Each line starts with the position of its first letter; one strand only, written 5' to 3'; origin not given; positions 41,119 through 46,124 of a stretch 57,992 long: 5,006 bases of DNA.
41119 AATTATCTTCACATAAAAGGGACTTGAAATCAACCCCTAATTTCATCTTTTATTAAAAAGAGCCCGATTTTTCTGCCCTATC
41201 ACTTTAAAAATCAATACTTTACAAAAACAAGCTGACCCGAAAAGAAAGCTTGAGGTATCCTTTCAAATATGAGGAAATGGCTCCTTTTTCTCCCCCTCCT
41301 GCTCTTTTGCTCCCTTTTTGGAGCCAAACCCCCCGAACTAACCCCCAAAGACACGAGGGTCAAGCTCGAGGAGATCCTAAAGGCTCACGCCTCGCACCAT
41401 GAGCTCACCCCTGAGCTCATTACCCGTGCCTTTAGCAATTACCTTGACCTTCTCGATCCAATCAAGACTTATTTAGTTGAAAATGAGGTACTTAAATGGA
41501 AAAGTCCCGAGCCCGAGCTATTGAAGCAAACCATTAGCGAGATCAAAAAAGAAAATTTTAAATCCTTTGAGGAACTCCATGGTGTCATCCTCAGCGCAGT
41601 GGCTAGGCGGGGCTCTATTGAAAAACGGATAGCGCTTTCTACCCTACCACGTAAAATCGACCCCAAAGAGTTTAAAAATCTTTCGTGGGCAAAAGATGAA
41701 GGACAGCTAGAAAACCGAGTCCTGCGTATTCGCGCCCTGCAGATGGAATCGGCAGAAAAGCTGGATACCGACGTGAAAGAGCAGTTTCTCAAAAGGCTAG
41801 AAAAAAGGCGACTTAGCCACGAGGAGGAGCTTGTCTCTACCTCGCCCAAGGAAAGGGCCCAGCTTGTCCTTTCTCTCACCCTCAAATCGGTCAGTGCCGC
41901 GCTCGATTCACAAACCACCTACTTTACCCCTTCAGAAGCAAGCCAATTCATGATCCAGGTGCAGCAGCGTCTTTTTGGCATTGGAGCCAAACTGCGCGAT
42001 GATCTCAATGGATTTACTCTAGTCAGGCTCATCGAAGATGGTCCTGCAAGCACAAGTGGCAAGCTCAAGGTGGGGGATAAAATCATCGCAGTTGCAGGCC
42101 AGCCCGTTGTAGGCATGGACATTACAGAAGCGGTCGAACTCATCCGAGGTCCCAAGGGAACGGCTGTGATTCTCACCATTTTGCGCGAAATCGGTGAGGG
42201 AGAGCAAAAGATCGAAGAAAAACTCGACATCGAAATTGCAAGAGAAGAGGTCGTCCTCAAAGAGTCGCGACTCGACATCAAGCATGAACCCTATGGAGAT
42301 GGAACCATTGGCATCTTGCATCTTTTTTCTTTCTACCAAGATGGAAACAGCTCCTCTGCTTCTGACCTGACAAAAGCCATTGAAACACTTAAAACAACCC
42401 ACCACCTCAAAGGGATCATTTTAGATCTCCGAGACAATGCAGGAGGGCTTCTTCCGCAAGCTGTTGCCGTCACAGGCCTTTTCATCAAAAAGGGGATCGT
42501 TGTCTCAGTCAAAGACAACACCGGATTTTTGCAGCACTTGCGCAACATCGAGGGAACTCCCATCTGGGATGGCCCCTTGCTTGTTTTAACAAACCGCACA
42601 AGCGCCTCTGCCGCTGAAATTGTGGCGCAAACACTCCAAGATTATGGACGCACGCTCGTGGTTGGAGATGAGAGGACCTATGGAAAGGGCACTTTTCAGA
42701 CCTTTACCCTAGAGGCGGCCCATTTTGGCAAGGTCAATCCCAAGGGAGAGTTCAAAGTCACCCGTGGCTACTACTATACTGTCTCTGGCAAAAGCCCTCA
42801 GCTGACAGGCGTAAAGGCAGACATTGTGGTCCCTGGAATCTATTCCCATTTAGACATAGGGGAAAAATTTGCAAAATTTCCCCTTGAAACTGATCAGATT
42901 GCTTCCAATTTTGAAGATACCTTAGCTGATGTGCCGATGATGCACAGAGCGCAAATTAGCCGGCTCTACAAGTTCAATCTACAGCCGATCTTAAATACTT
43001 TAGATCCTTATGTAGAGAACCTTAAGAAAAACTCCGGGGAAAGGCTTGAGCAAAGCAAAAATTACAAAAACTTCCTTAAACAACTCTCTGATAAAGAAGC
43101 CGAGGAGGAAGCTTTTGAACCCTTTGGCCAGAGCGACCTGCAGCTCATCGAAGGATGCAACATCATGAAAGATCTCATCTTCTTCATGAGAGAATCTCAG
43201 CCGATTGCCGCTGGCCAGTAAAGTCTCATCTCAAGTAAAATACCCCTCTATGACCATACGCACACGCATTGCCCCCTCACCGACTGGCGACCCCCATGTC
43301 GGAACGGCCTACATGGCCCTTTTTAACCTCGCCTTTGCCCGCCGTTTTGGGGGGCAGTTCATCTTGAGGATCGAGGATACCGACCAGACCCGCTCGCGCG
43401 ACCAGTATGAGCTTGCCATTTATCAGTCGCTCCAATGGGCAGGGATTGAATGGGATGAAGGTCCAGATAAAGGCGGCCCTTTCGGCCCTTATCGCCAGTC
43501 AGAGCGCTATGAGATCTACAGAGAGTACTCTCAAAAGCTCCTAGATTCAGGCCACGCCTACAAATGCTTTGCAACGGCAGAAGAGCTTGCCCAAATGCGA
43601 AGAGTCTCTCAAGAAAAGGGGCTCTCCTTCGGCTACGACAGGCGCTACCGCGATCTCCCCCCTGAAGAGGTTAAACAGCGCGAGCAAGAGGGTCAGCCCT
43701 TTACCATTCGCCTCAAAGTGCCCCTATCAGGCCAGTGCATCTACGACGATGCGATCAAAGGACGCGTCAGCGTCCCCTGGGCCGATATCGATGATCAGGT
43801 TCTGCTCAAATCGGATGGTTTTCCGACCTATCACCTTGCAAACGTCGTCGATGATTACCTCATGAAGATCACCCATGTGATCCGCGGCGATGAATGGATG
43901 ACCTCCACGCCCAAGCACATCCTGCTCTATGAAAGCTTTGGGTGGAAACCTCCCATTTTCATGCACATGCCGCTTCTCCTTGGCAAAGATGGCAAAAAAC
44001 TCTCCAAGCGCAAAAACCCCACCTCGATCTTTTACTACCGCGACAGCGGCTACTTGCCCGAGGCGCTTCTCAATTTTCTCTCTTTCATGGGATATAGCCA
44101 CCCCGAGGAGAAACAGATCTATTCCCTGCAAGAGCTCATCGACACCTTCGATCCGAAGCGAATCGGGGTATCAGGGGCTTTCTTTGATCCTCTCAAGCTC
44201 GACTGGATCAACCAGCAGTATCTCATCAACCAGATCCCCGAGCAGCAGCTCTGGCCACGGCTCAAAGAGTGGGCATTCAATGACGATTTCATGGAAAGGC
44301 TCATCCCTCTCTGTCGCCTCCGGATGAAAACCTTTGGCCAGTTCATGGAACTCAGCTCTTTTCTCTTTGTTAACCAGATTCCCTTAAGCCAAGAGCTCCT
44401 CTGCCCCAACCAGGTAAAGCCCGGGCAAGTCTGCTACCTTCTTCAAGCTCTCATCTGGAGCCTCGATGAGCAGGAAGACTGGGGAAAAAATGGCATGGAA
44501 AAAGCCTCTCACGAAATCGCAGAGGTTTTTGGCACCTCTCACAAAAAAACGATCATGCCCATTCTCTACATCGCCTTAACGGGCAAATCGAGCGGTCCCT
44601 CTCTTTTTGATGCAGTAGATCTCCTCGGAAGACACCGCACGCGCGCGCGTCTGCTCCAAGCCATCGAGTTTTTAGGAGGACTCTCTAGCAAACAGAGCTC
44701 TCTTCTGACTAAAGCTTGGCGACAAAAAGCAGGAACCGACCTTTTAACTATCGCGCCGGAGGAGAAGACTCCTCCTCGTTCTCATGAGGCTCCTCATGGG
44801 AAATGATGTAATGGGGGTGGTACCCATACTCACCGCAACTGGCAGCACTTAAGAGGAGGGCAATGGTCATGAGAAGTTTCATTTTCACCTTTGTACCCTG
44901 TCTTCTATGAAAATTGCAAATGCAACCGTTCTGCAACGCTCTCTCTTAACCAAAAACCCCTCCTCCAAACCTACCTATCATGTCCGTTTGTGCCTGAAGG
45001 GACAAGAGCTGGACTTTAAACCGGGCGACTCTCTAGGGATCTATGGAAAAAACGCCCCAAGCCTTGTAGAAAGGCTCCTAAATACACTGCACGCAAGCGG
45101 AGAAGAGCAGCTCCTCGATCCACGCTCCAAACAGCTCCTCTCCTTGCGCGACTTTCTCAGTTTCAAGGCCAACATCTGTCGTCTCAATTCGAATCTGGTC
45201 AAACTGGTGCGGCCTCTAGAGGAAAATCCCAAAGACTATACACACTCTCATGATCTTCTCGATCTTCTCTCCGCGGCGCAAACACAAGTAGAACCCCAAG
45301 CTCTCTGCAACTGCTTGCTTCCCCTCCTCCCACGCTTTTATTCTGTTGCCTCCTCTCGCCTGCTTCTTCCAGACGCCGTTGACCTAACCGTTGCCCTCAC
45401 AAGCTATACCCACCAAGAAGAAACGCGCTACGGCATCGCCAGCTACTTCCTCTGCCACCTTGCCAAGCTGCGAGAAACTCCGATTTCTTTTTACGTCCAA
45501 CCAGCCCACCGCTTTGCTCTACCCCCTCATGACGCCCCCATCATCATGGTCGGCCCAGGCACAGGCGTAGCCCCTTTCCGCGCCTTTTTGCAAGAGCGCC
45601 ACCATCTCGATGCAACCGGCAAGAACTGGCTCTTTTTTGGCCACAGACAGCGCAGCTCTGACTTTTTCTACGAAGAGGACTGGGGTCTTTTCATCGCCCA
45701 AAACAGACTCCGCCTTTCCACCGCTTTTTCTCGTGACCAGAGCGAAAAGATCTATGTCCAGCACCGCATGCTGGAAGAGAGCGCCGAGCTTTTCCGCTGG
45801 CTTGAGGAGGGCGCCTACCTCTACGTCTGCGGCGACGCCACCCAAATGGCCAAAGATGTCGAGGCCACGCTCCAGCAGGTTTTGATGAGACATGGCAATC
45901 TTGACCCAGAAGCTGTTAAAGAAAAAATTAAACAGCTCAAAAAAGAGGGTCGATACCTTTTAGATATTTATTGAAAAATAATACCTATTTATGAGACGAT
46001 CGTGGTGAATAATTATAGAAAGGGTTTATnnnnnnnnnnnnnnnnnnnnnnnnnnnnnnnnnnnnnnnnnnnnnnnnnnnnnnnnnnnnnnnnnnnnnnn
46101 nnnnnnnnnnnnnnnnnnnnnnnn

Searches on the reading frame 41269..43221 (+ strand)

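Call 75: search_protein_families(library=pfam, proteins=[window:41269-43221:+], max_evalue=0.00001)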
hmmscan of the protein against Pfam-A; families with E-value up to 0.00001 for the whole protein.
window:41269-43221:+ (650 aa): 4 families
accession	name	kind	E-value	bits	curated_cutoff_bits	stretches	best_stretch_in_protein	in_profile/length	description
PF03572.23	Peptidase_S41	-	3.2e-38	131.4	24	1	347-521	2-165/165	Peptidase family S41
PF17804.6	TSP_NTD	-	6.7e-18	66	26.4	1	34-222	3-188/188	Tail specific protease N-terminal domain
PF17820.7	PDZ_6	-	5.5e-11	42.5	27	1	255-306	6-54/54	PDZ domain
PF00595.29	PDZ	-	1.9e-10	41.4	23.2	1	232-304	8-80/81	PDZ domain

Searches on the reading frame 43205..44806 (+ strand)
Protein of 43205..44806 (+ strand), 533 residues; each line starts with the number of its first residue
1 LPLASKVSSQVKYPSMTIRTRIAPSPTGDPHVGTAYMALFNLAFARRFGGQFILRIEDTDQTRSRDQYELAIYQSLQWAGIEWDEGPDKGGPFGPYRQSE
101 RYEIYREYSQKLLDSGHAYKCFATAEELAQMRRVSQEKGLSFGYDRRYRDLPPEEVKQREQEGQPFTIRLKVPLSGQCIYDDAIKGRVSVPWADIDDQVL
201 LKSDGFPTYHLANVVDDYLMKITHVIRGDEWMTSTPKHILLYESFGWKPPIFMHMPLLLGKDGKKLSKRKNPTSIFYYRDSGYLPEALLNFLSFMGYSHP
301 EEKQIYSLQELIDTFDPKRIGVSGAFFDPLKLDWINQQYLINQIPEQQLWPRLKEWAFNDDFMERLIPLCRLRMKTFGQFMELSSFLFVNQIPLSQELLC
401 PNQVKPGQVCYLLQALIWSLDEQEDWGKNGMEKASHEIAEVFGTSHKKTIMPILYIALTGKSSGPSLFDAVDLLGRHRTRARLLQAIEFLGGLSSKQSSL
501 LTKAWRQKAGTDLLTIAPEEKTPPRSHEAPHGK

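Call 75: search_protein_families(library=pfam, proteins=[window:43205-44806:+], max_evalue=0.00001)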
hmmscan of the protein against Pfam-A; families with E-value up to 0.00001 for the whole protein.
window:43205-44806:+ (533 aa): 2 families
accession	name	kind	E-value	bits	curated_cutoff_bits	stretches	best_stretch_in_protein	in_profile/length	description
PF00749.27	tRNA-synt_1c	-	2.5e-103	345.7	23.4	1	18-334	2-314/314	tRNA synthetases class I (E and Q), catalytic domain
PF19269.4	Anticodon_2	-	1.2e-24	87.8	23.6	1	349-487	2-141/141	Anticodon binding domain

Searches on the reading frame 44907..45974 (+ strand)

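Call 75: search_protein_families(library=pfam, proteins=[window:44907-45974:+], max_evalue=0.00001)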
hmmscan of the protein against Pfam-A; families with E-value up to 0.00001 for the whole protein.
window:44907-45974:+ (355 aa): 2 families
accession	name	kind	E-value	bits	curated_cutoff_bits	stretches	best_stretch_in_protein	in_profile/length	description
PF00667.26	FAD_binding_1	-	2.5e-20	73.5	32.3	2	5-65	10-70/222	FAD binding domain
PF00175.26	NAD_binding_1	-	7.2e-17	62.5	22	1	214-319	1-108/109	Oxidoreductase NAD-binding domain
